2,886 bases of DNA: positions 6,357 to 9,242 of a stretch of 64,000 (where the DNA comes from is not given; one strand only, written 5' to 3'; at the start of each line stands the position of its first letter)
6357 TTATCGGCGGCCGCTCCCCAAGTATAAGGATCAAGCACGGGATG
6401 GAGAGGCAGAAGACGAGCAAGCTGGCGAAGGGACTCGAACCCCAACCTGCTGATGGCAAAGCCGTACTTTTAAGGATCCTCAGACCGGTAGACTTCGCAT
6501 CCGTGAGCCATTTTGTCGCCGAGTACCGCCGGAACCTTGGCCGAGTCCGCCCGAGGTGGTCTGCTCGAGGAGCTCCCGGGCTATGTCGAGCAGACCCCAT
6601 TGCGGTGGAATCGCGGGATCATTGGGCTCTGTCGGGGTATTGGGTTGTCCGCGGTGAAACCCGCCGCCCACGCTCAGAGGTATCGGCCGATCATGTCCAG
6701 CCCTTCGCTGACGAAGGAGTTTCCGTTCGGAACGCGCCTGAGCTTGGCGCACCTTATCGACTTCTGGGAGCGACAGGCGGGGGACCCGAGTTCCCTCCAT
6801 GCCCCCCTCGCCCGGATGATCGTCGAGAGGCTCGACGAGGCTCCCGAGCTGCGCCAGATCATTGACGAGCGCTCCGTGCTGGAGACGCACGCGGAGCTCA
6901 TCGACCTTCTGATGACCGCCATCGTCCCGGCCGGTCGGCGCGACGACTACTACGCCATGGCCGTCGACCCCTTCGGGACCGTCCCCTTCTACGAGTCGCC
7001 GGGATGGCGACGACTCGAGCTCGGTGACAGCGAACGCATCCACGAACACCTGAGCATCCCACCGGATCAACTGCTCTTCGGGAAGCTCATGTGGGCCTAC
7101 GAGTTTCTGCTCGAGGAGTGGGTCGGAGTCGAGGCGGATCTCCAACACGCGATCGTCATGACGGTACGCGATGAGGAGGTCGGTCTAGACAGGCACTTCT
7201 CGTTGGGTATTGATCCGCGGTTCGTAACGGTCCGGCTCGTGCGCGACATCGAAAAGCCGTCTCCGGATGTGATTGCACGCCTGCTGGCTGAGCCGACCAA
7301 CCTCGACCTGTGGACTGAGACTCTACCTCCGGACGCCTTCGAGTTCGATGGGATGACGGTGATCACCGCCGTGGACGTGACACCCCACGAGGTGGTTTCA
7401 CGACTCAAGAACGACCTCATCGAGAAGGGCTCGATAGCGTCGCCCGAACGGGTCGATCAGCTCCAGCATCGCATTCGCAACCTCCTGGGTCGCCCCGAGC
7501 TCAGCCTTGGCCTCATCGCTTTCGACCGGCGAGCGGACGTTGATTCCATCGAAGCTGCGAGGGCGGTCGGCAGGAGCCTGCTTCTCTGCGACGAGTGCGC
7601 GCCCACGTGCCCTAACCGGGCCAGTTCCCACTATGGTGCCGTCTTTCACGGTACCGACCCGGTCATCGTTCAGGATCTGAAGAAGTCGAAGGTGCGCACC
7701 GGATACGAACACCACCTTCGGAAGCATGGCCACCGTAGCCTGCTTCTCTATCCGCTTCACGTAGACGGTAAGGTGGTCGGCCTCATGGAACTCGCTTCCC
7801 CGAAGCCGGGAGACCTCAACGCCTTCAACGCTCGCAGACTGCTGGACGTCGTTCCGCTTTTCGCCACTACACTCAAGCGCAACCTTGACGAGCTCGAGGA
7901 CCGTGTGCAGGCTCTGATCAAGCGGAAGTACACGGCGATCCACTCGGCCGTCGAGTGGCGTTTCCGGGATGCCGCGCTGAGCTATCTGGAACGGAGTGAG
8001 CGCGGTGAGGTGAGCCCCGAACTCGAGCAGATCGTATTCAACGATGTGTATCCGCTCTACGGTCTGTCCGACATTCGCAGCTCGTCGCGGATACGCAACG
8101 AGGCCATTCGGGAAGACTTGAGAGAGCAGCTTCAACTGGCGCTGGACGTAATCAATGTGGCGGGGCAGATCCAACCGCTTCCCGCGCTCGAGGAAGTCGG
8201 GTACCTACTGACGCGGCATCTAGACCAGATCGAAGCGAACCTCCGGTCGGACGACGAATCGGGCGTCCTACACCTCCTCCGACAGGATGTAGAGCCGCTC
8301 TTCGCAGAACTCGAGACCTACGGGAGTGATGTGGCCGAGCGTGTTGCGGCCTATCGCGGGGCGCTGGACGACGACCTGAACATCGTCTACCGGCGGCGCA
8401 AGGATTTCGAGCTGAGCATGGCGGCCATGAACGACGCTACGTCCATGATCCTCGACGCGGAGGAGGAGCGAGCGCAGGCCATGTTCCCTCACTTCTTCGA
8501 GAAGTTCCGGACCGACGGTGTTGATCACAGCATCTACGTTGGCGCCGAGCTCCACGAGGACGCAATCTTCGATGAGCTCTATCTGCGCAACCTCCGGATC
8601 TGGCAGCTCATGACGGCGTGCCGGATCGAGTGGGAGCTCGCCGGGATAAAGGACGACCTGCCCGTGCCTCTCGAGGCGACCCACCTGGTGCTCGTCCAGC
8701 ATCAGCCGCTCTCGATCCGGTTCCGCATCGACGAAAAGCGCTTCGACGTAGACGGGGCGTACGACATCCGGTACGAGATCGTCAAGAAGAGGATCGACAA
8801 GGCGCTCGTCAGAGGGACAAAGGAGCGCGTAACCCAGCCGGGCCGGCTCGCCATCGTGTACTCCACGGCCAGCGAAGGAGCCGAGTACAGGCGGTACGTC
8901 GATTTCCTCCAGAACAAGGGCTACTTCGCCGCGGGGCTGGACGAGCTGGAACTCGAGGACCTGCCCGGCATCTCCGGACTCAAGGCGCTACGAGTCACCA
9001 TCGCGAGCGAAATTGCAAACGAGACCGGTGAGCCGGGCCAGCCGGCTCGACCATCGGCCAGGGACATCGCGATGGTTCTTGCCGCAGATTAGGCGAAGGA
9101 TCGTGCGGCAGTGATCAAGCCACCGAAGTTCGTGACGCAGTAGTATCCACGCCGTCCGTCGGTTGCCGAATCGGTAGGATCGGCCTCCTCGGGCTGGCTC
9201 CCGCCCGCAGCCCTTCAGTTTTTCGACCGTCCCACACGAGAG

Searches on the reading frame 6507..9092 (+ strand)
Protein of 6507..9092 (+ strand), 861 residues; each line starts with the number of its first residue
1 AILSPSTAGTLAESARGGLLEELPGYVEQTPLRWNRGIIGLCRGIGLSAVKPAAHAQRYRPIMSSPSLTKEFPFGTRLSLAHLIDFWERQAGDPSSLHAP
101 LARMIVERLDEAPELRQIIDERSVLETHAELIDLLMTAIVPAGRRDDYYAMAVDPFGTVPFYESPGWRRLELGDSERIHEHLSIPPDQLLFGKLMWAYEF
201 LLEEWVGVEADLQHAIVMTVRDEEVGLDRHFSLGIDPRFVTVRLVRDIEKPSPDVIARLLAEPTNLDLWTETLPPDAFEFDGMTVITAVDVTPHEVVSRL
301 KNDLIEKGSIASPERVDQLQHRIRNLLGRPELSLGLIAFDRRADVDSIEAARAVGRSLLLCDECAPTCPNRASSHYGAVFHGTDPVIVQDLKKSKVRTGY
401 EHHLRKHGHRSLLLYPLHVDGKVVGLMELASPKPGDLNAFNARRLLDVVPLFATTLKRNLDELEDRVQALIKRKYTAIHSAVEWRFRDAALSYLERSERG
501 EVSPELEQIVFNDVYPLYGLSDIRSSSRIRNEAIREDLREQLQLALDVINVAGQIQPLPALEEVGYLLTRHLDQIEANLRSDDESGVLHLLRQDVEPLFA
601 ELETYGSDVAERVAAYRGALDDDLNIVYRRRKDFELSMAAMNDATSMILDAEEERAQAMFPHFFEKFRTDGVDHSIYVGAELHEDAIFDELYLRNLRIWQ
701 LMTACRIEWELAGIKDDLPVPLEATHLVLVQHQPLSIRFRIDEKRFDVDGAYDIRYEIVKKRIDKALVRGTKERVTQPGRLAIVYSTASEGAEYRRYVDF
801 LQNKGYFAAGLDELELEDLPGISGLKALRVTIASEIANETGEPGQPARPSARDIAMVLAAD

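Call 70: search_protein_families(library=pfam, proteins=[window:6507-9092:+], max_evalue=0.001)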
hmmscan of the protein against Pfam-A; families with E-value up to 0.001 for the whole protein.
window:6507-9092:+ (861 aa): 2 families
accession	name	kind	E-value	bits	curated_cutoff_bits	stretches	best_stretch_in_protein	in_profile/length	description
PF13185.12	GAF_2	-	1.3e-06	29.1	28.6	1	332-439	20-118/136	GAF domain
PF01590.32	GAF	-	1e-05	26.5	22.4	1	374-439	54-113/133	GAF domain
